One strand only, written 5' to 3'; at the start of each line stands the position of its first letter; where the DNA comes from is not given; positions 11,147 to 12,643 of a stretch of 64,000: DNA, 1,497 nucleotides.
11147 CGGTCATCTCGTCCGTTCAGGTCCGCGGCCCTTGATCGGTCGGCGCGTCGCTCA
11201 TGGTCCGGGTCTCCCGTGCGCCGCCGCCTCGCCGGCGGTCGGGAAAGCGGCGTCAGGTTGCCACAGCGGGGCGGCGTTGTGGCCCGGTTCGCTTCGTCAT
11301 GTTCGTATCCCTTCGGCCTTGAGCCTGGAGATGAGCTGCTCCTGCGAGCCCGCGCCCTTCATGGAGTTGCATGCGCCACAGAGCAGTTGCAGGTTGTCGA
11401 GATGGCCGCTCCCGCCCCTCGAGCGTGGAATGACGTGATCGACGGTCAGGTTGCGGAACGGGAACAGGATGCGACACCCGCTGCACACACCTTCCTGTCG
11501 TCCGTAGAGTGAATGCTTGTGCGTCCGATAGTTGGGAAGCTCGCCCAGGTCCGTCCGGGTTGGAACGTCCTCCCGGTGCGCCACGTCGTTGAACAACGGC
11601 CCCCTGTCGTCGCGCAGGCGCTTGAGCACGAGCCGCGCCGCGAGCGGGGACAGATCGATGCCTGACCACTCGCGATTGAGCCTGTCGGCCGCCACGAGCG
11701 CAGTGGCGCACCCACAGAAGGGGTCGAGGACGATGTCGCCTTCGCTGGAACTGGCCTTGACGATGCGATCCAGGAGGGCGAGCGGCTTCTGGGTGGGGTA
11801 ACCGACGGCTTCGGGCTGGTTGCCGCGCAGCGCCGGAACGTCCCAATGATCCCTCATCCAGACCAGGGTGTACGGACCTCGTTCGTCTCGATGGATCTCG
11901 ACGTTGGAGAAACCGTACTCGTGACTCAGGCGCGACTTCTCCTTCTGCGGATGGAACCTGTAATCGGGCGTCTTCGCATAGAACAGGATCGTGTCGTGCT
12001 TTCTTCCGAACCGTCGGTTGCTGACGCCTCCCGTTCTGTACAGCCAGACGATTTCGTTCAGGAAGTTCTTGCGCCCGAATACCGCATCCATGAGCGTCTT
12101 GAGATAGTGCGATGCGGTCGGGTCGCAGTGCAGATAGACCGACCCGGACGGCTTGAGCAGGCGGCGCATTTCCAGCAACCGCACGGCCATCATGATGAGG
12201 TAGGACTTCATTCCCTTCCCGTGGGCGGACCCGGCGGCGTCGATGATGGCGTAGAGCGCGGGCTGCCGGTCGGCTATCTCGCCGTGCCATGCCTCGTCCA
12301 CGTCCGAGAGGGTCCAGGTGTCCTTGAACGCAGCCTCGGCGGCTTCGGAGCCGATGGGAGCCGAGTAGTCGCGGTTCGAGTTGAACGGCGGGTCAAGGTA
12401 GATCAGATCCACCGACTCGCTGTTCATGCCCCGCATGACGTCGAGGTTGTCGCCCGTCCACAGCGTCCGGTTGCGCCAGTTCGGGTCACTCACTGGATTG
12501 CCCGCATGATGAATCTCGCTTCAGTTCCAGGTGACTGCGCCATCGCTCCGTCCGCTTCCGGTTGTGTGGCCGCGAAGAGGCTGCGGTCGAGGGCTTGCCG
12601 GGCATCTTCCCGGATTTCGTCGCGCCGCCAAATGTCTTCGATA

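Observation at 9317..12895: Tandemly duplicated genes for methyltransferase-HNH fusion proteins with swapped central recognition segments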

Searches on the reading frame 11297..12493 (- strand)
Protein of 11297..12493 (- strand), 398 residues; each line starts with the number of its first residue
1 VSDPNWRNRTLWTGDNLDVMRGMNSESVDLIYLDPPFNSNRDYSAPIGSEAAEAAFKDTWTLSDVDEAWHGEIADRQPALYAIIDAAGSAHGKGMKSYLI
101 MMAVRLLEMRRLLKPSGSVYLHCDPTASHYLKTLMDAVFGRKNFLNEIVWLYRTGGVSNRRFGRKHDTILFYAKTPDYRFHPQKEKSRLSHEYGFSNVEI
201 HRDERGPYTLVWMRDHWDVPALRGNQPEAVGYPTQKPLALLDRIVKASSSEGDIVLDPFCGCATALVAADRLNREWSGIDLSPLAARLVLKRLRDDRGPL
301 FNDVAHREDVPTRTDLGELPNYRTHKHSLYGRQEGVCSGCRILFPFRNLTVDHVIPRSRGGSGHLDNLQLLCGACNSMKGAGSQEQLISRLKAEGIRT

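Call 4: search_protein_families(library=pfam, proteins=[window:11297-12493:-], max_evalue=0.01)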
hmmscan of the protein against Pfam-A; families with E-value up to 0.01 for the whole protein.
window:11297-12493:- (398 aa): 6 families
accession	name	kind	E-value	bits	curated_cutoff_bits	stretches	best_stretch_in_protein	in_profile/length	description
PF01555.25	N6_N4_Mtase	-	7.3e-41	141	26.7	1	28-286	1-216/221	DNA methylase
PF01844.29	HNH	-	1.1e-12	48.4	21.4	1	337-381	1-46/47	HNH endonuclease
PF14279.12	HNH_5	-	1.8e-12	47.4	27.5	1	337-390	1-54/56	HNH endonuclease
PF02945.21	Endonuclease_7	-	0.00093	19.5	23.6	1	325-382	14-66/82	Recombination endonuclease VII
PF03602.21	Cons_hypoth95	-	0.0017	18.5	24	0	21-43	105-129/182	Conserved hypothetical protein 95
PF13395.12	HNH_4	-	0.0066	16.8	22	0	347-380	16-49/54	HNH endonuclease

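Call 5: search_protein_families(library=ncbifam, proteins=[window:11297-12493:-], max_evalue=0.01)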
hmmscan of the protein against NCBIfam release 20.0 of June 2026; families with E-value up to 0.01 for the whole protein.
window:11297-12493:- (398 aa): 5 families
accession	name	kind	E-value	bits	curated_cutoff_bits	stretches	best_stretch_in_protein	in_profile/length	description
NF008572.0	PRK11524.1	equivalog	3.2e-30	105.3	292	2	101-294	64-257/294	adenine-specific DNA-methyltransferase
NF050803.1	DnaMtaseCcrMCaul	equivalog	1.5e-21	76.7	830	2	102-294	68-248/350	adenine-specific DNA-methyltransferase CcrM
NF010253.0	PRK13699.1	subfamily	1.9e-10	40.8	244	1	232-293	144-205/226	DNA methyltransferase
NF040563.1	guided_IscB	equivalog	8.3e-10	38.3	175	1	317-390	176-246/314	RNA-guided endonuclease IscB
NF049971.1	CRISPR_Cas9d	exception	8.3e-06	24.7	375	1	323-380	534-594/986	type II CRISPR RNA-guided endonuclease Cas9d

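Call 9: search_protein_families(library=padloc, proteins=[window:11297-12493:-], max_evalue=0.01)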
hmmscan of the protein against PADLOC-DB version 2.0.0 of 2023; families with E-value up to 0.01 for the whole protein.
window:11297-12493:- (398 aa): 80 families (the best 25 are shown)
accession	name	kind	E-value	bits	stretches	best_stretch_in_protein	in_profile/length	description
PDLC03339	MTase_II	-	6.1e-59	197.8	3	211-294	189-272/399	Type II methyltransferase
PDLC03300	MTase_II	-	2e-51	172.8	1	11-297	14-280/302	Type II methyltransferase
PDLC03354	MTase_II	-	8e-43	145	2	228-300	320-389/425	Type II methyltransferase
PDLC03299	MTase_II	-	1.2e-38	131.3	2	95-294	59-258/296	Type II methyltransferase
PDLC03371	MTase_II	-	9.1e-37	125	1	8-293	10-252/260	Type II methyltransferase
PDLC03633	MTase_III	-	3.2e-36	123.2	1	6-294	76-354/616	Type III methyltransferase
PDLC03636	MTase_III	-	1.2e-32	111.5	2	98-177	96-176/575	Type III methyltransferase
PDLC03644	MTase_III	-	7.6e-30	102.1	2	97-214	108-224/542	Type III methyltransferase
PDLC03635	MTase_III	-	8.7e-29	98.7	2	97-193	267-366/708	Type III methyltransferase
PDLC03320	MTase_II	-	1.6e-27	94.5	1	112-294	93-275/289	Type II methyltransferase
PDLC03634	MTase_III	-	3.7e-27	93.5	2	13-212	99-287/621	Type III methyltransferase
PDLC03641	MTase_III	-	1e-23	81.8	2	11-181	107-264/657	Type III methyltransferase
PDLC03216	MTase_II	-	4.9e-23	79.7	2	95-295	69-257/364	Type II methyltransferase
PDLC03638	MTase_III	-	6.1e-23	79.1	2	97-199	430-533/816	Type III methyltransferase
PDLC03387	MTase_II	-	2.8e-22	77.2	2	158-294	158-276/289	Type II methyltransferase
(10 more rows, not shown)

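Call 10: search_protein_families(library=phrogs, proteins=[window:11297-12493:-], max_evalue=0.01)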
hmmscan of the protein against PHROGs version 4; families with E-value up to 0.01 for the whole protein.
window:11297-12493:- (398 aa): 39 families (the best 25 are shown)
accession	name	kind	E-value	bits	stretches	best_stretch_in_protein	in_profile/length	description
phrog_67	-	other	4.3e-59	202.3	1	10-326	125-378/743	DNA methyltransferase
phrog_498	-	other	3.6e-20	73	1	8-296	200-423/633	DNA methyltransferase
phrog_3008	-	other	4.1e-15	56.7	1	217-296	135-214/244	DNA methyltransferase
phrog_1035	-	DNA, RNA and nucleotide metabolism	5.3e-13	50.4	1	328-395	153-226/271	endonuclease VII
phrog_2118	-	DNA, RNA and nucleotide metabolism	3.6e-12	47.4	1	325-386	167-228/301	HNH endonuclease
phrog_5718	-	DNA, RNA and nucleotide metabolism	8.7e-11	42.4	1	324-389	118-183/394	HNH endonuclease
phrog_6050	-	DNA, RNA and nucleotide metabolism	1.9e-10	41.1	1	314-388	291-368/402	HNH endonuclease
phrog_23085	-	unknown function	9e-10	39.4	1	226-298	38-110/138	-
phrog_6025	-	other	1.3e-09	38.9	2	7-39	10-42/192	DNA methyltransferase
phrog_7785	-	DNA, RNA and nucleotide metabolism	3.2e-09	37.9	1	325-386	61-121/147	HNH endonuclease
phrog_16726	-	DNA, RNA and nucleotide metabolism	3.3e-09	37.9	1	325-387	84-148/308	HNH endonuclease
phrog_8660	-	DNA, RNA and nucleotide metabolism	3.9e-09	37.9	1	324-384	114-181/196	HNH endonuclease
phrog_1271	-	DNA, RNA and nucleotide metabolism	1.3e-08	35.6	1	320-385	252-321/361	HNH endonuclease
phrog_2214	-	DNA, RNA and nucleotide metabolism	2e-08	34.8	1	325-385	184-242/429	HNH endonuclease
phrog_144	-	DNA, RNA and nucleotide metabolism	2.9e-08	34.6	1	331-386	81-139/175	HNH endonuclease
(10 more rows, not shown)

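Call 12: find_homologous_proteins(query=window:11297-12493:-, max_evalue=1e-10)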
Query window:11297-12493:- (398 aa): 8000 proteins with E <= 1e-10 among 8000 candidates; the best 120 are listed.
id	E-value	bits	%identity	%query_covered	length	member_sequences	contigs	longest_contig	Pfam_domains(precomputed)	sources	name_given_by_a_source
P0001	8.8e-218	741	81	99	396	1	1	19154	PF01844.30,PF14279.13,PF01555.25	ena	-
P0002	1.2e-217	741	81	99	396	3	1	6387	PF01844.30,PF14279.13,PF01555.25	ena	-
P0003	2.2e-196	671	72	99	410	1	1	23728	PF01844.30,PF14279.13,PF01555.25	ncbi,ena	-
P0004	1.0e-193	662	80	46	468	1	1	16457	PF01844.30,PF14279.13,PF01555.25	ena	-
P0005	1.9e-193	661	71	99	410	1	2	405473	PF01844.30,PF14279.13,PF01555.25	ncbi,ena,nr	ncbi:MAG: DNA methyltransferase [Rhodospirillaceae bacterium]|nr:DNA methyltransferase [Rhodospirill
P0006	2.0e-193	661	70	100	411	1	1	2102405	PF01844.30,PF14279.13,PF01555.25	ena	-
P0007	5.1e-193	660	71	99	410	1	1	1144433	PF01844.30,PF14279.13,PF01555.25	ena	-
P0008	4.7e-192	656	64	99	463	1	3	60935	PF01844.30,PF14279.13,PF01555.25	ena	-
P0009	5.9e-191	653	67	99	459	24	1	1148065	PF01844.30,PF14279.13,PF01555.25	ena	-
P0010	6.1e-191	653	79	46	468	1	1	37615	PF01844.30,PF14279.13,PF01555.25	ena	-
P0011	1.1e-189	649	70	100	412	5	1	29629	PF01844.30,PF14279.13,PF01555.25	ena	-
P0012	2.3e-189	648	65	100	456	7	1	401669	PF01844.30,PF14279.13,PF01555.25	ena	-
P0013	3.6e-189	647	77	46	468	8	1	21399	PF01844.30,PF14279.13,PF01555.25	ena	-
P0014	4.2e-189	647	69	99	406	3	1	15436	PF01844.30,PF14279.13,PF01555.25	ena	-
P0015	4.4e-189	647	81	45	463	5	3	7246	PF01844.30,PF14279.13,PF01555.25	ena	-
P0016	5.3e-189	646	78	46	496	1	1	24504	PF01844.30,PF14279.13,PF01555.25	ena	-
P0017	6.0e-189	646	66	99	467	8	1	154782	PF01844.30,PF14279.13,PF01555.25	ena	-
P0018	4.5e-188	643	66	99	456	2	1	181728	PF01844.30,PF14279.13,PF01555.25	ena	-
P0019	5.2e-188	643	81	45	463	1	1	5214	PF01844.30,PF14279.13,PF01555.25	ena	-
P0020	5.2e-188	643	62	100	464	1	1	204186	PF01844.30,PF14279.13,PF01555.25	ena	-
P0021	1.1e-187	642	62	100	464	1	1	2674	PF01844.30,PF14279.13,PF01555.25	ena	-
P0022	1.2e-187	642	83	43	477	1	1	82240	PF01844.30,PF14279.13,PF01555.25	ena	-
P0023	1.2e-187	642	74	45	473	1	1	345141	PF01844.30,PF14279.13,PF01555.25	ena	-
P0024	1.7e-187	641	65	99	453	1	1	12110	PF01844.30,PF14279.13,PF01555.25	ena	-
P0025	5.9e-187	640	68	100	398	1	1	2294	PF01844.30,PF14279.13,PF01555.25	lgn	-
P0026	7.3e-187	639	62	100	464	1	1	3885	PF01844.30,PF14279.13,PF01555.25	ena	-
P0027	1.2e-186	639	64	99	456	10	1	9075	PF01844.30,PF14279.13,PF01555.25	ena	-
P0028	2.0e-186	638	68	99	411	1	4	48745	PF01844.30,PF14279.13,PF01555.25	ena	-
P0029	2.5e-186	638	67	100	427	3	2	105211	PF01844.30,PF14279.13,PF01555.25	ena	-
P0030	3.2e-186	637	80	45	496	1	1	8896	PF01844.30,PF14279.13,PF01555.25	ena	-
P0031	5.5e-186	636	70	99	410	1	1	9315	PF13395.13,PF01844.30,PF14279.13,PF01555.25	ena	-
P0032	9.2e-186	636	75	45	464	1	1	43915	PF01844.30,PF14279.13,PF01555.25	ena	-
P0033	9.9e-186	636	68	100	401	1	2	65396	PF01844.30,PF14279.13,PF01555.25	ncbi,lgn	ncbi:MAG: DNA methyltransferase [Planktomarina sp.]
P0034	1.0e-185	636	68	100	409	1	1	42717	PF01844.30,PF14279.13,PF01555.25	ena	-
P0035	1.2e-185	635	61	100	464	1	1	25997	PF01844.30,PF14279.13,PF01555.25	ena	-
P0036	1.5e-185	635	76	46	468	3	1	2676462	PF13395.13,PF01844.30,PF14279.13,PF01555.25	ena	-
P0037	1.5e-185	635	70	100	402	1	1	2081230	PF01844.30,PF14279.13,PF01555.25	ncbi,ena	-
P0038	1.6e-185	635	74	45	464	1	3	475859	PF01844.30,PF14279.13,PF01555.25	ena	-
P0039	2.7e-185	634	74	45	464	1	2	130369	PF01844.30,PF14279.13,PF01555.25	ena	-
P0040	3.0e-185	634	76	45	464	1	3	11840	PF01844.30,PF14279.13,PF01555.25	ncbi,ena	-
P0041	3.6e-185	634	61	100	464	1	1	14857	PF01844.30,PF14279.13,PF01555.25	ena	-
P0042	6.1e-185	633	62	99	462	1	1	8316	PF01844.30,PF14279.13,PF01555.25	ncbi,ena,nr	ncbi:MAG: hypothetical protein F4160_05545 [Rhodospirillaceae bacterium]|nr:hypothetical protein [Rh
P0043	1.0e-184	632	78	45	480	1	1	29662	PF01844.30,PF14279.13,PF01555.25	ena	-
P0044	1.1e-184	632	64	99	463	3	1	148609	PF01844.30,PF14279.13,PF01555.25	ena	-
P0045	1.6e-184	632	69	98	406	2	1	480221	PF01844.30,PF14279.13,PF01555.25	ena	-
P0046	2.4e-184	631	67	99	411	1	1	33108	PF01844.30,PF14279.13,PF01555.25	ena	-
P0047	2.8e-184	631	77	46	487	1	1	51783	PF01844.30,PF14279.13,PF01555.25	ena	-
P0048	7.2e-184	629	74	47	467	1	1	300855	PF13395.13,PF01844.30,PF14279.13,PF01555.25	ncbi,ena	-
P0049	9.1e-184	629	78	43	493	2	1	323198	PF13395.13,PF01844.30,PF14279.13,PF01555.25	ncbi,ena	-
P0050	1.2e-183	629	73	46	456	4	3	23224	PF01844.30,PF14279.13,PF01555.25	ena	-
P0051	1.3e-183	629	64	99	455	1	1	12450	PF01844.30,PF14279.13,PF01555.25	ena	-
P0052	1.6e-183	628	73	45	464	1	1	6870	PF01844.30,PF14279.13,PF01555.25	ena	-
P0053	3.1e-183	627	77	45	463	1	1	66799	PF01844.30,PF14279.13,PF01555.25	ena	-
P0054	6.8e-183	626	61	99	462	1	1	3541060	PF01844.30,PF14279.13,PF01555.25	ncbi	-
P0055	8.1e-183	626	68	99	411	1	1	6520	PF01844.30,PF14279.13,PF01555.25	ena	-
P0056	1.3e-182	625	69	100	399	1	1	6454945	PF01844.30,PF14279.13,PF01555.25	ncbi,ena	-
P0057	2.0e-182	625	52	99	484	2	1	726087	PF01844.30,PF14279.13,PF01555.25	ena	-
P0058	4.9e-182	623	63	99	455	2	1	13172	PF01844.30,PF14279.13,PF01555.25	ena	-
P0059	5.9e-182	623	82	43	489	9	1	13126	PF01844.30,PF14279.13,PF01555.25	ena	-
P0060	7.3e-182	623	68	100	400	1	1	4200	PF01844.30,PF14279.13,PF01555.25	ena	-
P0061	7.5e-182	623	74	47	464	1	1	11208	PF01844.30,PF14279.13,PF01555.25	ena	-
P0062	9.7e-182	622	68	100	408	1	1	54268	PF01844.30,PF14279.13,PF01555.25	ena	-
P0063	1.5e-181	622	78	45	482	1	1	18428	PF01844.30,PF14279.13,PF01555.25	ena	-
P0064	1.7e-181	622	75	45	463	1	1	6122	PF13395.13,PF01844.30,PF14279.13,PF01555.25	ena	-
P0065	2.8e-181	621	63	99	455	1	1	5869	PF01844.30,PF14279.13,PF01555.25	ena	-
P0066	2.9e-181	621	63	99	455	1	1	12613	PF01844.30,PF14279.13,PF01555.25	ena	-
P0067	3.6e-181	621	77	45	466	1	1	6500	PF01844.30,PF14279.13,PF01555.25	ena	-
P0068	4.3e-181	620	78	45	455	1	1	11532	PF01844.30,PF14279.13,PF01555.25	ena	-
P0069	4.9e-181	620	67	99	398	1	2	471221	PF01844.30,PF14279.13,PF01555.25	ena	-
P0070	5.0e-181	620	76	47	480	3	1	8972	PF01844.30,PF14279.13,PF01555.25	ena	-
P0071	6.5e-181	620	70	99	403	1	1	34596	PF13395.13,PF01844.30,PF14279.13,PF01555.25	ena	-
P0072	1.1e-180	619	58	99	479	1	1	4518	PF01844.30,PF14279.13,PF01555.25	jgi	-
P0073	1.9e-180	618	62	99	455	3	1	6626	PF01844.30,PF14279.13,PF01555.25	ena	-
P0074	5.9e-180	617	65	100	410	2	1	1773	PF13395.13,PF01844.30,PF14279.13,PF01555.25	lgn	-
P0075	1.0e-179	616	74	46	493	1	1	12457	PF13395.13,PF01844.30,PF14279.13,PF01555.25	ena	-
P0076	1.1e-179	616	68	99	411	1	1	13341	PF01844.30,PF14279.13,PF01555.25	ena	-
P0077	1.2e-179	616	69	99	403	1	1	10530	PF13395.13,PF01844.30,PF14279.13,PF01555.25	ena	-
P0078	1.5e-179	615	84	43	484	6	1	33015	PF01844.30,PF14279.13,PF01555.25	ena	-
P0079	1.7e-179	615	67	99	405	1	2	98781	PF01844.30,PF14279.13,PF01555.25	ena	-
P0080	1.7e-179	615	76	47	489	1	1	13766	PF01844.30,PF14279.13,PF01555.25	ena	-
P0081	2.0e-179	615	67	99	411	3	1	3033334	PF01844.30,PF14279.13,PF01555.25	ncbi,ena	-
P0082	7.3e-179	613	66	100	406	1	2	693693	PF13395.13,PF01844.30,PF14279.13,PF01555.25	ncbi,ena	-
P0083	1.0e-178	612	70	94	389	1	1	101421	PF01844.30,PF14279.13,PF01555.25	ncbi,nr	ncbi:MAG: DNA methyltransferase [Rhodospirillaceae bacterium]|nr:DNA methyltransferase [Rhodospirill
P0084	1.8e-178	612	67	100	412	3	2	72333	PF01844.30,PF14279.13,PF01555.25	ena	-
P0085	2.4e-178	611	64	99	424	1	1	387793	PF13395.13,PF01844.30,PF14279.13,PF01555.25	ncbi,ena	-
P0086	2.5e-178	611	67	54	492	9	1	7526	PF01844.30,PF14279.13,PF01555.25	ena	-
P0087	4.6e-178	610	72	52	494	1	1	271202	PF01844.30,PF14279.13,PF01555.25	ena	-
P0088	5.2e-178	610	62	99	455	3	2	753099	PF01844.30,PF14279.13,PF01555.25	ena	-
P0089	1.1e-177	609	63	97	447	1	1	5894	PF01844.30,PF14279.13,PF01555.25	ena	-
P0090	1.1e-177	609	77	43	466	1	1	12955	PF01844.30,PF14279.13,PF01555.25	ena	-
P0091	2.0e-177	608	66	99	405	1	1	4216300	PF01844.30,PF14279.13,PF01555.25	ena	-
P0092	2.5e-177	608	66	99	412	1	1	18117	PF01844.30,PF14279.13,PF01555.25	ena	-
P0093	3.5e-177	607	68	100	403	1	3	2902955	PF13395.13,PF01844.30,PF14279.13,PF01555.25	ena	-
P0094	4.5e-177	607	63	99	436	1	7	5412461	PF13395.13,PF01844.30,PF14279.13,PF01555.25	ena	-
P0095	4.5e-177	607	73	45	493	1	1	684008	PF13395.13,PF01844.30,PF14279.13,PF01555.25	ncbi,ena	-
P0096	5.5e-177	607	62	99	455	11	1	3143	PF01844.30,PF14279.13,PF01555.25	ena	-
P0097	6.6e-177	607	66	100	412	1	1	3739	PF01844.30,PF14279.13,PF01555.25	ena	-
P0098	6.8e-177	607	63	99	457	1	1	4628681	PF01844.30,PF14279.13,PF01555.25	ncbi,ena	-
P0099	7.4e-177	606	65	100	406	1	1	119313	PF13395.13,PF01844.30,PF14279.13,PF01555.25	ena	-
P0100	9.7e-177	606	63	99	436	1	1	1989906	PF13395.13,PF01844.30,PF14279.13,PF01555.25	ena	-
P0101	1.7e-176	605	72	46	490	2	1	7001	PF01844.30,PF14279.13,PF01555.25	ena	-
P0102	1.9e-176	605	62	99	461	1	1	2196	PF01844.30,PF14279.13,PF01555.25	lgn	-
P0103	3.9e-176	604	58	100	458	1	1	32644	PF13395.13,PF01844.30,PF14279.13,PF01555.25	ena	-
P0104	4.6e-176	604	61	99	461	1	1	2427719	PF13395.13,PF01844.30,PF14279.13,PF01555.25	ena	-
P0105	4.6e-176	604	63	99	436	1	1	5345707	PF13395.13,PF01844.30,PF14279.13,PF01555.25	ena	-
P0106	5.5e-176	604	72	52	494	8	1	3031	PF01844.30,PF14279.13,PF01555.25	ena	-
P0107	7.5e-176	603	59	100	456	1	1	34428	PF01844.30,PF14279.13,PF01555.25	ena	-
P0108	1.1e-175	603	65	59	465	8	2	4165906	PF01844.30,PF14279.13,PF01555.25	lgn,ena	-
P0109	1.5e-175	602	58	100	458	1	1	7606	PF13395.13,PF01844.30,PF14279.13,PF01555.25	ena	-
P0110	2.3e-175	601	65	100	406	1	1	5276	PF13395.13,PF01844.30,PF14279.13,PF01555.25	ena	-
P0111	2.4e-175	601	60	100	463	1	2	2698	PF01844.30,PF14279.13,PF01555.25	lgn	-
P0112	3.0e-175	601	67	99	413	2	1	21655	PF01844.30,PF14279.13,PF01555.25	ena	-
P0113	4.9e-175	600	66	98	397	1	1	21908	PF01844.30,PF14279.13,PF01555.25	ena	-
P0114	5.1e-175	600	71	48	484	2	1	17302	PF13395.13,PF01844.30,PF14279.13,PF01555.25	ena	-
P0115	5.3e-175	600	61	100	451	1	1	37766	PF01844.30,PF14279.13,PF01555.25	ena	-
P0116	7.2e-175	600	79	42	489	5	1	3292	PF01844.30,PF14279.13,PF01555.25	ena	-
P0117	7.3e-175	600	66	100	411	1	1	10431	PF13395.13,PF01844.30,PF14279.13,PF01555.25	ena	-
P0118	9.7e-175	599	63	99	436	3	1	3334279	PF13395.13,PF01844.30,PF14279.13,PF01555.25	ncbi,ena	-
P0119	9.9e-175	599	59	100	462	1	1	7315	PF01844.30,PF14279.13,PF01555.25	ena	-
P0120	1.0e-174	599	61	100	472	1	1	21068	PF01844.30,PF14279.13,PF01555.25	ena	-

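Call 16: find_related_loci(query=A1, collection=genome_contigs, flank=6000)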
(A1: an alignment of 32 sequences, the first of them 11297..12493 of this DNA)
Query A1 (398 aa) in genome_contigs; peptide patterns used: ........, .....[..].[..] (x = any residue, [..] = any of these).
600 stretches matched a pattern (row limit reached: there are more); 586 encode a relative of the query (tblastn E <= 1e-3); the best 80 are kept; 80 distinct loci.
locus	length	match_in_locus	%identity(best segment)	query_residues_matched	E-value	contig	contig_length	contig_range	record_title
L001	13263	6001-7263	64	5-397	0e+0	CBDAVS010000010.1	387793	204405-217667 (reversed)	MAG: uncultured Rhodobacter sp. isolate 0387c818-dba8-4a11-a5d3-952c4dc739e2 genome assembly, contig: contig_10, whole g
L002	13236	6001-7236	66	1-398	0e+0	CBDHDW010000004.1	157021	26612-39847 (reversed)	MAG: Candidatus Poriferihabitaceae bacterium isolate 67226578-6d30-497a-b66e-a77e508eb20a genome assembly, contig: chrom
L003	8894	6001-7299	60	1-398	1e-174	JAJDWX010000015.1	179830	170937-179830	MAG: Rhodothermales bacterium isolate jk18x25bins.61 k141_294700, whole genome shotgun sequence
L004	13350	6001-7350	58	1-396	2e-158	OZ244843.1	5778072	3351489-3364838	MAG: Caldilineaceae bacterium isolate 612c1115-7bee-47f5-8639-a20ad7d78505 genome assembly, chromosome: 1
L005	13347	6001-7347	54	5-395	2e-153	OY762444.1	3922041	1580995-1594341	MAG: Dehalococcoidia bacterium isolate 1bd329a7-1418-4194-a07e-3fe2e7ca1f7c genome assembly, chromosome: 1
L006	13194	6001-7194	57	8-396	6e-152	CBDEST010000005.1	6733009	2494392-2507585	MAG: Bryobacterales bacterium isolate 43e8cf1b-7c08-4a57-bc5e-d388cc7a59f2 genome assembly, contig: contig_5, whole geno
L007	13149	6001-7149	60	5-380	1e-151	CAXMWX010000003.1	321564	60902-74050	MAG: Gammaproteobacteria bacterium isolate f2056530-3023-4fc6-a5f8-b9ce68973d47 genome assembly, contig: contig_3, whole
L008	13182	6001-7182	60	1-380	2e-149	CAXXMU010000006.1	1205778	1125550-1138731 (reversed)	MAG: Alphaproteobacteria bacterium isolate 52200dbb-96b0-4271-9d33-ac17574469e2 genome assembly, contig: contig_6, whole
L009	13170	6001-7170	60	4-392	2e-148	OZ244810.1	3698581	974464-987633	MAG: Dehalococcoidia bacterium isolate 41c7b0a6-756e-404d-987c-16126d27c4c6 genome assembly, chromosome: 1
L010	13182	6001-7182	58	2-386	3e-148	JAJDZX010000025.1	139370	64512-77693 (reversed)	MAG: Alphaproteobacteria bacterium isolate jk18x7bins.108 k141_553341, whole genome shotgun sequence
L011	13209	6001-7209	58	1-392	6e-148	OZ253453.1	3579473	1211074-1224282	MAG: Dehalococcoidia bacterium isolate 43ccb18f-af08-49d2-9d38-583f6829fde5 genome assembly, chromosome: 1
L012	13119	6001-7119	58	3-380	7e-147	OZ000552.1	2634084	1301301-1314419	MAG: Gammaproteobacteria bacterium isolate ebb2b138-9e40-4bd5-a5f6-e9a39d167ca2 genome assembly, chromosome: 1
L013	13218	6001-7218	58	3-388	6e-144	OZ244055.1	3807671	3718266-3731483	MAG: Alphaproteobacteria bacterium isolate 704cdb66-9897-4ec8-b8cd-f14a69034c9a genome assembly, chromosome: 1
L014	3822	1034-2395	52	1-391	3e-147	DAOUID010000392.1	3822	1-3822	MAG TPA_asm: Dehalococcoidia bacterium isolate S21_135 k103_149833, whole genome shotgun sequence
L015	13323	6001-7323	52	1-380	5e-142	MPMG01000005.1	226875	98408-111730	MAG: Chloroflexi bacterium bin20 NODE_56_length_226875_cov_20.0312_ID_111, whole genome shotgun sequence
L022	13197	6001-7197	54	5-395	1e-136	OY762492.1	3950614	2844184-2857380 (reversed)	MAG: Candidatus Poribacteria bacterium isolate 99769213-57d3-4dda-a27c-563ac69bc0fb genome assembly, chromosome: 1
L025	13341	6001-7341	52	5-391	5e-136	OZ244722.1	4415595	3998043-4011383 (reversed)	MAG: Dehalococcoidia bacterium isolate b077b08e-e145-448e-a96a-cce4e44968b6 genome assembly, chromosome: 1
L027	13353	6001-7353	50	8-391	2e-134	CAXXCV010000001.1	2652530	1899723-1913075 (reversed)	MAG: Dehalococcoidia bacterium isolate f314fda6-7770-4086-b832-64b1c017fe61 genome assembly, contig: contig_1, whole gen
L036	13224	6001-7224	54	4-395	6e-130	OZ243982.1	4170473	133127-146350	MAG: Thermoanaerobaculia bacterium isolate 8c3e8a6b-c03f-4b87-9f33-7e3e6cbd280f genome assembly, chromosome: 1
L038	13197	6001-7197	69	1-398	0e+0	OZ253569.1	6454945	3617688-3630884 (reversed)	MAG: Halioglobus sp. isolate bb56aa51-f25a-4d13-a50e-7265ea3c6a54 genome assembly, chromosome: 1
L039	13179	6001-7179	52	5-378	5e-129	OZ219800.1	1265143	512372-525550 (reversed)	MAG: Rhodothermales bacterium isolate da3e7c24-c5f3-4507-9669-19e8aa5a93cb genome assembly, chromosome: 2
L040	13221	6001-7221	51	11-393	3e-129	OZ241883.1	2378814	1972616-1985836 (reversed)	MAG: Candidatus Oxydemutator sp. isolate ab8917f1-825d-4d05-ac93-14152a76d45d genome assembly, chromosome: 1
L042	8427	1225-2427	54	1-392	1e-127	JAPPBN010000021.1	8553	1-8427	MAG: Chloroflexota bacterium isolate IRC3_bin_11 NODE_3290_length_8553_cov_70.4916, whole genome shotgun sequence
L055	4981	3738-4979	50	8-396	1e-119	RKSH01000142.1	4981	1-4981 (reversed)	MAG: Gammaproteobacteria bacterium isolate PNGst_C_binSS3 scaffold_768, whole genome shotgun sequence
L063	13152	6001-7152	46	11-391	2e-112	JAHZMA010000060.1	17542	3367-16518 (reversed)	MAG: Alphaproteobacteria bacterium isolate X_S6_bin.7 k141_371890, whole genome shotgun sequence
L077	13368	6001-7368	68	1-396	1e-87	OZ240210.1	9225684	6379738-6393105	MAG: Candidatus Marinacidobacterales bacterium isolate 0d31ad60-220b-4e30-b965-f5e03541a285 genome assembly, chromosome:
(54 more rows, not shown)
